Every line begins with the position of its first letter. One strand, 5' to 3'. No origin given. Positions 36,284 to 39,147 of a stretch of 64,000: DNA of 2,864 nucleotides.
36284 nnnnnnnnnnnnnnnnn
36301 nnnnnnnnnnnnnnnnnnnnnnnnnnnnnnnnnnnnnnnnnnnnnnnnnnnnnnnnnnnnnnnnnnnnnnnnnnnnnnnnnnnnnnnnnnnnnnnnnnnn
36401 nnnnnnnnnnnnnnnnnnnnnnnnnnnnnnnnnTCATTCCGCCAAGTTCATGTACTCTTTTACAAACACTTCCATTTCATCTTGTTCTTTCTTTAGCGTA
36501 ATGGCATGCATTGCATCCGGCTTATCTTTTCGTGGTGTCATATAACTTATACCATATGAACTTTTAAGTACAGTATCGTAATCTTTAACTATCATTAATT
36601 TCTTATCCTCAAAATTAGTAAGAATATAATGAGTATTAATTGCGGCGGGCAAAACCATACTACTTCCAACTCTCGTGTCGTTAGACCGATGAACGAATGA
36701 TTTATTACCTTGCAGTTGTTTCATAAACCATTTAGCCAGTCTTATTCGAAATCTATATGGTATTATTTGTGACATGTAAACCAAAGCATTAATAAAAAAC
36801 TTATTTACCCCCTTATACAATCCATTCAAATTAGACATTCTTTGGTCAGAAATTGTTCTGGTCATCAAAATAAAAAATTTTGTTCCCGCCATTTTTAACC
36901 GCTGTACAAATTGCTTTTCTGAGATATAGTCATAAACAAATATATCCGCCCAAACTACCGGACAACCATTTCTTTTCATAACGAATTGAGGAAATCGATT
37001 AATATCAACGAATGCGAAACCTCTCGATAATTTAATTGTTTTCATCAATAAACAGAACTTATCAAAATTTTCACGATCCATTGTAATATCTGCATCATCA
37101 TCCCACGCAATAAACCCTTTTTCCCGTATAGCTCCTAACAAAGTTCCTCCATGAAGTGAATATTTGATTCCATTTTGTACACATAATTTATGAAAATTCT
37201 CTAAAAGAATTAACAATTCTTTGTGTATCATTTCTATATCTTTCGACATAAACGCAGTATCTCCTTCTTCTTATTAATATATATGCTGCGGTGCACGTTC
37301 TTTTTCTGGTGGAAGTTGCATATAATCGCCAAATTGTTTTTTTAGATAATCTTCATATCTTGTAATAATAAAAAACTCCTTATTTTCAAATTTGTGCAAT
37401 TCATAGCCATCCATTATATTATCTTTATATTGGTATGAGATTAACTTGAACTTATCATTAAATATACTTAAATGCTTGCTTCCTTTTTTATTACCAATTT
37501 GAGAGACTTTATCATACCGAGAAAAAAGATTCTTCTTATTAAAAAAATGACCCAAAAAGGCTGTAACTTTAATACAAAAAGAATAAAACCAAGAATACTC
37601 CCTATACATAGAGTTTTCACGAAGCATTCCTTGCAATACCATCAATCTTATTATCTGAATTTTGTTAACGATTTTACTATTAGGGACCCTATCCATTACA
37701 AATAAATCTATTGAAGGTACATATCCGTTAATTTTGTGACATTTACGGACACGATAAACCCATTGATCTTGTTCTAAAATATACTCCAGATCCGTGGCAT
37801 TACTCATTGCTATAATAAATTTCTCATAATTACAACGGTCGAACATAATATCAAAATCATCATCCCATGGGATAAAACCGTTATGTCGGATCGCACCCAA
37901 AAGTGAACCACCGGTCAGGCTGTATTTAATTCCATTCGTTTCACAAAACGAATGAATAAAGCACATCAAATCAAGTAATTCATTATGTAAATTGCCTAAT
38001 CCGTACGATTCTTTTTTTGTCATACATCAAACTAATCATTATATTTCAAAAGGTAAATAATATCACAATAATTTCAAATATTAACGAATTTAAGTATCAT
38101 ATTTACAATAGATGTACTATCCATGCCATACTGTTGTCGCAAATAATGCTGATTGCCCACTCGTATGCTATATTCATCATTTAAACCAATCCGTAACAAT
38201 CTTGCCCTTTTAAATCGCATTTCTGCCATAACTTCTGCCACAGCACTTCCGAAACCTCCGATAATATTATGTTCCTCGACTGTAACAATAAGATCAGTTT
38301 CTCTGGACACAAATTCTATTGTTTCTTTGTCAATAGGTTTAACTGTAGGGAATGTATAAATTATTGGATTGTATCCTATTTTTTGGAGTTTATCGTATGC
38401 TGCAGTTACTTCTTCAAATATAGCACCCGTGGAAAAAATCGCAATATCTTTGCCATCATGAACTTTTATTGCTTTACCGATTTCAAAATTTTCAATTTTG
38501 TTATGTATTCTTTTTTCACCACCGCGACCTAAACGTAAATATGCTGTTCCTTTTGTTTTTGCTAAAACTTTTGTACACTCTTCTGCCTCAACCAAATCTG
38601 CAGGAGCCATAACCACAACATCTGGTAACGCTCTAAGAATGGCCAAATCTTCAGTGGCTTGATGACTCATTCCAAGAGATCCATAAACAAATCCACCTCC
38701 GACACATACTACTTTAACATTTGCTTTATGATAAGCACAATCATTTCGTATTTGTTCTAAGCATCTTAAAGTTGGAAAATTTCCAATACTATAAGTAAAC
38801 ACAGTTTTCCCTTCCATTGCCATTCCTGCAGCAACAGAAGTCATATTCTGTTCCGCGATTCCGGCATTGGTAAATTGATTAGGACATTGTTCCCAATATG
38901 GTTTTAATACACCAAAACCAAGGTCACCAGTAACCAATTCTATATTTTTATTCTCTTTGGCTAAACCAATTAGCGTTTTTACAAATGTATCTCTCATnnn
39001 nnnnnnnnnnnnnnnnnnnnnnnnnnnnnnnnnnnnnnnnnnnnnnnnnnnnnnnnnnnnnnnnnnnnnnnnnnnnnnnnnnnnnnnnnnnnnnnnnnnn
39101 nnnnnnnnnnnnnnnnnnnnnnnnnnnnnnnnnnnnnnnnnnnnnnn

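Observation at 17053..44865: UpxY-led 26-gene surface-polymer operon with three LicD transferases and no recognisable Leloir glycosyltransferase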

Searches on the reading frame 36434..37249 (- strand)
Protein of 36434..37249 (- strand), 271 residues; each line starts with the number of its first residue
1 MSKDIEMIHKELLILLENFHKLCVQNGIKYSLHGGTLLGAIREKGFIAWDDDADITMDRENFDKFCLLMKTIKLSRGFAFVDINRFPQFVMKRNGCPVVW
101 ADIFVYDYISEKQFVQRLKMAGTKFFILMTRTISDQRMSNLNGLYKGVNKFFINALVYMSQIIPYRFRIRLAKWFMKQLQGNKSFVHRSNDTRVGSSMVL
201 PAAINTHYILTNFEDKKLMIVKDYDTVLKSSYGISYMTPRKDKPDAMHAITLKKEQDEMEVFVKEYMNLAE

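Call 3: search_protein_families(library=pfam, proteins=[window:36434-37249:-], max_evalue=0.01)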
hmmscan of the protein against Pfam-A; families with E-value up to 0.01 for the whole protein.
window:36434-37249:- (271 aa): 1 family
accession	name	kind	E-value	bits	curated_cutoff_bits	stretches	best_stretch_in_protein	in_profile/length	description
PF04991.19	LicD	-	4.3e-26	92.8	22.6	1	23-233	1-227/227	LicD family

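Call 7: search_protein_families(library=ncbifam, proteins=[window:36434-37249:-], max_evalue=0.01)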
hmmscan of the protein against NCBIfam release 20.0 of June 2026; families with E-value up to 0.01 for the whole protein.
window:36434-37249:- (271 aa): 1 family
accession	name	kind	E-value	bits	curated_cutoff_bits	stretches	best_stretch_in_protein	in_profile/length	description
NF045866.1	GGPL_Ptran_Mf1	equivalog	2.9e-23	83.2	225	1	10-243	3-229/240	diacylglycerol cholinephosphotransferase Mf1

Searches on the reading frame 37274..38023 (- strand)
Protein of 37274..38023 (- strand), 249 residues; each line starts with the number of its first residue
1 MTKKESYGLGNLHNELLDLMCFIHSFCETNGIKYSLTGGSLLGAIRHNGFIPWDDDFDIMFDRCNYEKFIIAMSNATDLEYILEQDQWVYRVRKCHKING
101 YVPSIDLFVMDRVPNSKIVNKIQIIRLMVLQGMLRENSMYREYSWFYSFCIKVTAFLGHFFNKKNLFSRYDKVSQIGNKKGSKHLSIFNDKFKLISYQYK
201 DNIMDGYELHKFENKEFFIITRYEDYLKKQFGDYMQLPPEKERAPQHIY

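Call 3: search_protein_families(library=pfam, proteins=[window:37274-38023:-], max_evalue=0.01)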
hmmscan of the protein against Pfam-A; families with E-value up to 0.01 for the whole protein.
window:37274-38023:- (249 aa): 1 family
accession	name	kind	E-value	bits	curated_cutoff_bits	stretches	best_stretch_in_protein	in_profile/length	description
PF04991.19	LicD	-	1.1e-24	88.3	22.6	1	27-232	1-227/227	LicD family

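Call 7: search_protein_families(library=ncbifam, proteins=[window:37274-38023:-], max_evalue=0.01)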
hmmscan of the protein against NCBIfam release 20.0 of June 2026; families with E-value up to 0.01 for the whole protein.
window:37274-38023:- (249 aa): 1 family
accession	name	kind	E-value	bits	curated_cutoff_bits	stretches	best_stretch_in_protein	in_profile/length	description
NF045866.1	GGPL_Ptran_Mf1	equivalog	4.5e-26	92.4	225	1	14-239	3-226/240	diacylglycerol cholinephosphotransferase Mf1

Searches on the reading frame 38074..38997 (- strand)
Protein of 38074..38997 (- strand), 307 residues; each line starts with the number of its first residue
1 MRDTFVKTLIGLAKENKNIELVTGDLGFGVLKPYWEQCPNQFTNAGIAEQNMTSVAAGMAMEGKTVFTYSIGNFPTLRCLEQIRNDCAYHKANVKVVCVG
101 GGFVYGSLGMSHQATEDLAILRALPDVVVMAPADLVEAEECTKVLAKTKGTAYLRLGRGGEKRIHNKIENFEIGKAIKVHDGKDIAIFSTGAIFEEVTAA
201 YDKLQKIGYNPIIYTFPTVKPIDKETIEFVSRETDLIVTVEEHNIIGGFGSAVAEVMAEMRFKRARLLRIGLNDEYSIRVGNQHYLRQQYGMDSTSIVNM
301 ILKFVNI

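Call 3: search_protein_families(library=pfam, proteins=[window:38074-38997:-], max_evalue=0.01)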
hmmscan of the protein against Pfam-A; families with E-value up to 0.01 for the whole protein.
window:38074-38997:- (307 aa): 2 families
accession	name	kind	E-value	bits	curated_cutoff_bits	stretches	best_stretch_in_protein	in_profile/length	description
PF02779.29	Transket_pyr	-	8.8e-25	87.8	27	1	1-158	5-169/174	Transketolase, pyrimidine binding domain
PF02780.25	Transketolase_C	-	1.3e-23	83.7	25.9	1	174-297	1-124/124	Transketolase, C-terminal domain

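Call 7: search_protein_families(library=ncbifam, proteins=[window:38074-38997:-], max_evalue=0.01)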
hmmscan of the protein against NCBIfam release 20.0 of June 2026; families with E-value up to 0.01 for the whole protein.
window:38074-38997:- (307 aa): 9 families
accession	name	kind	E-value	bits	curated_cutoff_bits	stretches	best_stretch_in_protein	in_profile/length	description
NF004559.0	PRK05899.2-5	equivalog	7.8e-52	176.4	488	1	2-306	321-625/627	transketolase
TIGR00204.1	dxs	equivalog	8.9e-44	150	465.95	1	4-305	315-615/616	1-deoxy-D-xylulose-5-phosphate synthase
NF004556.0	PRK05899.2-2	equivalog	2.2e-33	115.5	575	1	2-304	325-637/639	transketolase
NF003933.0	PRK05444.2-2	equivalog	2.4e-30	105.6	395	1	7-304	301-604/606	1-deoxy-D-xylulose-5-phosphate synthase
NF008968.0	PRK12315.1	subfamily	5.8e-30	104.1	510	1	28-305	310-581/582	1-deoxy-D-xylulose-5-phosphate synthase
NF006667.0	PRK09212.1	subfamily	3.9e-13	49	321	1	39-263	50-282/327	pyruvate dehydrogenase complex E1 component subunit beta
TIGR00232.1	tktlase_bact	equivalog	2.4e-11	42.7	682.25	1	40-229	396-587/654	transketolase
NF008854.0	PRK11892.1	equivalog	1.1e-08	34.2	454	1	169-262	325-420/464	pyruvate dehydrogenase complex E1 component subunit beta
NF004558.0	PRK05899.2-4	equivalog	1.7e-08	33.3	788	1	42-221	393-574/651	transketolase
